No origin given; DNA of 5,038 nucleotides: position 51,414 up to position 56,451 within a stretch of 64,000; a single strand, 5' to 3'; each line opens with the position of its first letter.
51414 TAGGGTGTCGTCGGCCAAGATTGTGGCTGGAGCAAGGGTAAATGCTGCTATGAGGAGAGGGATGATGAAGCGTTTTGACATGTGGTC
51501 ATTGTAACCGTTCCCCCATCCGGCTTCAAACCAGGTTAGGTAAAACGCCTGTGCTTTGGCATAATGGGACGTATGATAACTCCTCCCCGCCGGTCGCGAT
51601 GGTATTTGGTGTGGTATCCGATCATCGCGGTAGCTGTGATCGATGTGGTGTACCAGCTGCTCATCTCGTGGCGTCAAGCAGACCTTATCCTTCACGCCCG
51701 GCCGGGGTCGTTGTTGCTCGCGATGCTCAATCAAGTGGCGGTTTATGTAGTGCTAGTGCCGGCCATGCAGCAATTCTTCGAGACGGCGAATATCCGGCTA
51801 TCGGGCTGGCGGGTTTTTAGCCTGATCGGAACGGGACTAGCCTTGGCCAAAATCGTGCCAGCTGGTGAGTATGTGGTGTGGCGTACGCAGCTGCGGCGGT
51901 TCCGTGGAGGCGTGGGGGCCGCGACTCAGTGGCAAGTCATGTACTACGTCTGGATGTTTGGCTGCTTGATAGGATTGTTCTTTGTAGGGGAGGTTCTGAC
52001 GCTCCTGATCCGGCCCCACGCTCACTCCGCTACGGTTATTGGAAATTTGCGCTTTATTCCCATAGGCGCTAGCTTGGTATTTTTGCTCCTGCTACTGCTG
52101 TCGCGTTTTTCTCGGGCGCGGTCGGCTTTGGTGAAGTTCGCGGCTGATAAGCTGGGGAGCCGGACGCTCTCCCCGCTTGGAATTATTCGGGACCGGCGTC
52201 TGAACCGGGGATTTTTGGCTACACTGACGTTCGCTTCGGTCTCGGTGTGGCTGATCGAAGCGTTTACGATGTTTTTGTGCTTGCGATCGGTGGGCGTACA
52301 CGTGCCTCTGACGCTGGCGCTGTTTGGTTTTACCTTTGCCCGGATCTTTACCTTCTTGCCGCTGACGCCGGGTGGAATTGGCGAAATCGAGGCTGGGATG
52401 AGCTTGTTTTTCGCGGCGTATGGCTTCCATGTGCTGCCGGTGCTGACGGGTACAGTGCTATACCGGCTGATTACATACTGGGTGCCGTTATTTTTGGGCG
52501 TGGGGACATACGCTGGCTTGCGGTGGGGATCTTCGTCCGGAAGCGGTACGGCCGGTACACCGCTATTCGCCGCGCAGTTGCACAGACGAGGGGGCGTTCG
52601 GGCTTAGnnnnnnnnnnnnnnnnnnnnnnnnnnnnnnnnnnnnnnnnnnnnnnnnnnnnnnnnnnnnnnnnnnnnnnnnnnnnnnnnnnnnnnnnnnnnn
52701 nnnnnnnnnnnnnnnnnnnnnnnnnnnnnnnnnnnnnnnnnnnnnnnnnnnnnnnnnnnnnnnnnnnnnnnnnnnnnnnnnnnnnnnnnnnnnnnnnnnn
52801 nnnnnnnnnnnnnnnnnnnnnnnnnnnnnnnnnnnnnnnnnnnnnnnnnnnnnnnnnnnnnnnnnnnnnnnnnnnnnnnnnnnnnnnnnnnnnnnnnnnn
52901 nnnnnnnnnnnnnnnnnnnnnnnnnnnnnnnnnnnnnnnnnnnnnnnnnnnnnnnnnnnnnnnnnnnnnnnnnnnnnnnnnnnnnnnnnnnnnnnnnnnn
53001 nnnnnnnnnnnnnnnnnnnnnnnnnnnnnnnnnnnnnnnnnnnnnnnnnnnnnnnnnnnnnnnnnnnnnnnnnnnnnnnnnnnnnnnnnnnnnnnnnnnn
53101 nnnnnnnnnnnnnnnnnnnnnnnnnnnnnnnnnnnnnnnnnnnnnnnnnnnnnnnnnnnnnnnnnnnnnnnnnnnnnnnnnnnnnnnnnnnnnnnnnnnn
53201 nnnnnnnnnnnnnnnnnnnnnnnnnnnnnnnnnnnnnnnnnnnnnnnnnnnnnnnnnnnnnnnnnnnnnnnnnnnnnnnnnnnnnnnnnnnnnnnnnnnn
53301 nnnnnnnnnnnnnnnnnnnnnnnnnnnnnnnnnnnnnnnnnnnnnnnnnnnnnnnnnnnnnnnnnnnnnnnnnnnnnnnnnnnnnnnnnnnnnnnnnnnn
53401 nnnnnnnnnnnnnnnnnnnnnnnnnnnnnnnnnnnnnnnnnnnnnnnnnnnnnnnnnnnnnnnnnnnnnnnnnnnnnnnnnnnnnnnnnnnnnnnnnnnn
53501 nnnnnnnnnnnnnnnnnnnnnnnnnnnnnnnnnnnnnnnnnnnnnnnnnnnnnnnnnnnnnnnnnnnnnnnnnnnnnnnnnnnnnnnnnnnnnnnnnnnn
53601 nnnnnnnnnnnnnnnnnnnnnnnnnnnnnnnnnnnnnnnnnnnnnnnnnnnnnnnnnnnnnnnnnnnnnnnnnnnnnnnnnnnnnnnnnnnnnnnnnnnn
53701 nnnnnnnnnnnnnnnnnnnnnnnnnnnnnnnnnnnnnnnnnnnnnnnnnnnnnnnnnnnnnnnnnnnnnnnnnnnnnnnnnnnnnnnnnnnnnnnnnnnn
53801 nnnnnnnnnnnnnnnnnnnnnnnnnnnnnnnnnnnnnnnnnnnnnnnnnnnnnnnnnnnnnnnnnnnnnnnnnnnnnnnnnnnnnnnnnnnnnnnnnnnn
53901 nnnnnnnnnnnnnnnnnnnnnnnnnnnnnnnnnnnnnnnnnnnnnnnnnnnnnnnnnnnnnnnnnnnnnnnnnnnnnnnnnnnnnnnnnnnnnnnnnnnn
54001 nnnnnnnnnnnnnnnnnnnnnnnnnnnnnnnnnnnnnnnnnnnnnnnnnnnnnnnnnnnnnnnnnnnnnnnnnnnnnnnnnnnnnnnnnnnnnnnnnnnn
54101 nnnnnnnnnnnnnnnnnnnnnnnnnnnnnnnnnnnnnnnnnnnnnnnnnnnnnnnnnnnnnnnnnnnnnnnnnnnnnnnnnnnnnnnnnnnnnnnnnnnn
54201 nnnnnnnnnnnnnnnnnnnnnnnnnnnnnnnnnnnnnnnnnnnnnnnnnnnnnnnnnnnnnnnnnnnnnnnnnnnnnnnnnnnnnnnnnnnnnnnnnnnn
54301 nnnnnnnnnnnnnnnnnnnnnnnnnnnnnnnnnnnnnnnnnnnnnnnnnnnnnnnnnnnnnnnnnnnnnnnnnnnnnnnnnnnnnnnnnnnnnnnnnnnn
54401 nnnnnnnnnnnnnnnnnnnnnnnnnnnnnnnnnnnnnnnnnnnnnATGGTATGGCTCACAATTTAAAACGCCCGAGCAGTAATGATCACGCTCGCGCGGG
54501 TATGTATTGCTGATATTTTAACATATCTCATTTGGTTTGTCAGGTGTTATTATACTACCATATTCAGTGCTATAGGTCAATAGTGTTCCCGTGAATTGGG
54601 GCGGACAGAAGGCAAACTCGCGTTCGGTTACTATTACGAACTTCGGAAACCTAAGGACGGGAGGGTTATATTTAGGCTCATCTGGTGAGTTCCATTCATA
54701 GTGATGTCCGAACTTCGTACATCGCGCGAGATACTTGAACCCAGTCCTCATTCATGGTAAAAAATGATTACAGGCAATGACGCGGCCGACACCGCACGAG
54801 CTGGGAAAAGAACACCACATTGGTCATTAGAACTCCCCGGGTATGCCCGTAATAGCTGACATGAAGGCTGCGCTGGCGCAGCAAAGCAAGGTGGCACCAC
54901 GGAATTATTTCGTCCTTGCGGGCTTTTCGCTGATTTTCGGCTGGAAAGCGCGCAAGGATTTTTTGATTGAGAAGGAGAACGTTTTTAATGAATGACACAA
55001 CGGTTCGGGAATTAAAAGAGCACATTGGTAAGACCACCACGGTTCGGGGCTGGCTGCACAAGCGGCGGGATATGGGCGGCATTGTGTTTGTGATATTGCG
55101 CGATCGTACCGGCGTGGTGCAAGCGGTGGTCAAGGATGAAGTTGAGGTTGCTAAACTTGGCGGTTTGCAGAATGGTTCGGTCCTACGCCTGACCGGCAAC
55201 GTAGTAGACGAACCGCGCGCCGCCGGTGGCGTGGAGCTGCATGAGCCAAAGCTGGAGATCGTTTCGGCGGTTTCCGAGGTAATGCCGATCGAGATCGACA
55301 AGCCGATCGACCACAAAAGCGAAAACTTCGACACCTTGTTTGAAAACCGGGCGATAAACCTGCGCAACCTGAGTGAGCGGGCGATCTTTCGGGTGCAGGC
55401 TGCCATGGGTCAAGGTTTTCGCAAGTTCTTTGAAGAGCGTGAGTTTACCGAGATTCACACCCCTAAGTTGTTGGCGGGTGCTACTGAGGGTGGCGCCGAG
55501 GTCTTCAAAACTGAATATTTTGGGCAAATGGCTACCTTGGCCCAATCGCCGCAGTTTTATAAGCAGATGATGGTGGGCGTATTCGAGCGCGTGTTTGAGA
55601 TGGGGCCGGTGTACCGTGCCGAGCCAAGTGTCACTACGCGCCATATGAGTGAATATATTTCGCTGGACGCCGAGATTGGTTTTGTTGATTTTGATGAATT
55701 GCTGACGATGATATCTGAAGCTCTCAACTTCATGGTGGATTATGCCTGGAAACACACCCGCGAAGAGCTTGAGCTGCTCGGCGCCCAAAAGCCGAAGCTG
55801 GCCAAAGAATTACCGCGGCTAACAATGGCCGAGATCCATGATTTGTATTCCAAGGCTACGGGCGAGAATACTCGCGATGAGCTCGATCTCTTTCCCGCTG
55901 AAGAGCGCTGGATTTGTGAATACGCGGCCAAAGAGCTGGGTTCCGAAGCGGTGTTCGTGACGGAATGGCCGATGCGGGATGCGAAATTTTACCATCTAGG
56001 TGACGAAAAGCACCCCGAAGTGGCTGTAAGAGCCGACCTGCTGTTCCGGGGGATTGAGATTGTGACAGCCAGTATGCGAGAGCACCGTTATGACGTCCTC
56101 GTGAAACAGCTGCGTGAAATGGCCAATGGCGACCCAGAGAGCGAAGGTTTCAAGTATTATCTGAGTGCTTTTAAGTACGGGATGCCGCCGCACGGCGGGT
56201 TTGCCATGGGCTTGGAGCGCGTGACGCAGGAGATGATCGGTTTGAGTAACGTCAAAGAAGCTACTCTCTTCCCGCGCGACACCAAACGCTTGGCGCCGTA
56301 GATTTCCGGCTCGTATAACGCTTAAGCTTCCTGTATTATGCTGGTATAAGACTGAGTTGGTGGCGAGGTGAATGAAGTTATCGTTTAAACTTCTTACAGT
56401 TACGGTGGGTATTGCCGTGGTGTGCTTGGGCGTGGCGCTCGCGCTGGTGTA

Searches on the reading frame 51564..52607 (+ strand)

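Call 76: search_protein_families(library=pfam, proteins=[window:51564-52607:+], max_evalue=0.0001)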
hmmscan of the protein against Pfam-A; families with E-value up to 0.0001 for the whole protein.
window:51564-52607:+ (347 aa): 1 family
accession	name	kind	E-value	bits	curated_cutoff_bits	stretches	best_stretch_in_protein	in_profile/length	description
PF03706.18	LPG_synthase_TM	-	7.1e-20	72.1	33.4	1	21-312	3-302/302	Lysylphosphatidylglycerol synthase TM region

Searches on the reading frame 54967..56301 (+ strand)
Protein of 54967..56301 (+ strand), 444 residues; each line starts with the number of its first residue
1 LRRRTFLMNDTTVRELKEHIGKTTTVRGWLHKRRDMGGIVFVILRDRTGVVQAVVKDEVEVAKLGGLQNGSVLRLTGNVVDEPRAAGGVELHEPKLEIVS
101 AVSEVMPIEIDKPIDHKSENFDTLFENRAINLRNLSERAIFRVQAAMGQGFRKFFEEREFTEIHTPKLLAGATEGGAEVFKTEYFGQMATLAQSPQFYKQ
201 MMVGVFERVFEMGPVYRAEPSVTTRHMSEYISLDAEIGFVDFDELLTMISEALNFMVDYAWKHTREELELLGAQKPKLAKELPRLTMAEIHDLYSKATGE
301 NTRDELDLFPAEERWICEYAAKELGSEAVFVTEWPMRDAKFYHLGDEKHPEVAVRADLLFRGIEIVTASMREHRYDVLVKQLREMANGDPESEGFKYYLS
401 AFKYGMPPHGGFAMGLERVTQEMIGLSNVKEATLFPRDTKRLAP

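Call 76: search_protein_families(library=pfam, proteins=[window:54967-56301:+], max_evalue=0.0001)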
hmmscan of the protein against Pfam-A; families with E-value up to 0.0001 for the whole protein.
window:54967-56301:+ (444 aa): 2 families
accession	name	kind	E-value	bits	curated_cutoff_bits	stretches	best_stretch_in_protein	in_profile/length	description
PF00152.25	tRNA-synt_2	-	3.2e-74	250.2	25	1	122-438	3-307/308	tRNA synthetases class II (D, K and N)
PF01336.31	tRNA_anti-codon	-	2.3e-14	53.5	27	1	25-99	2-75/75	OB-fold nucleic acid binding domain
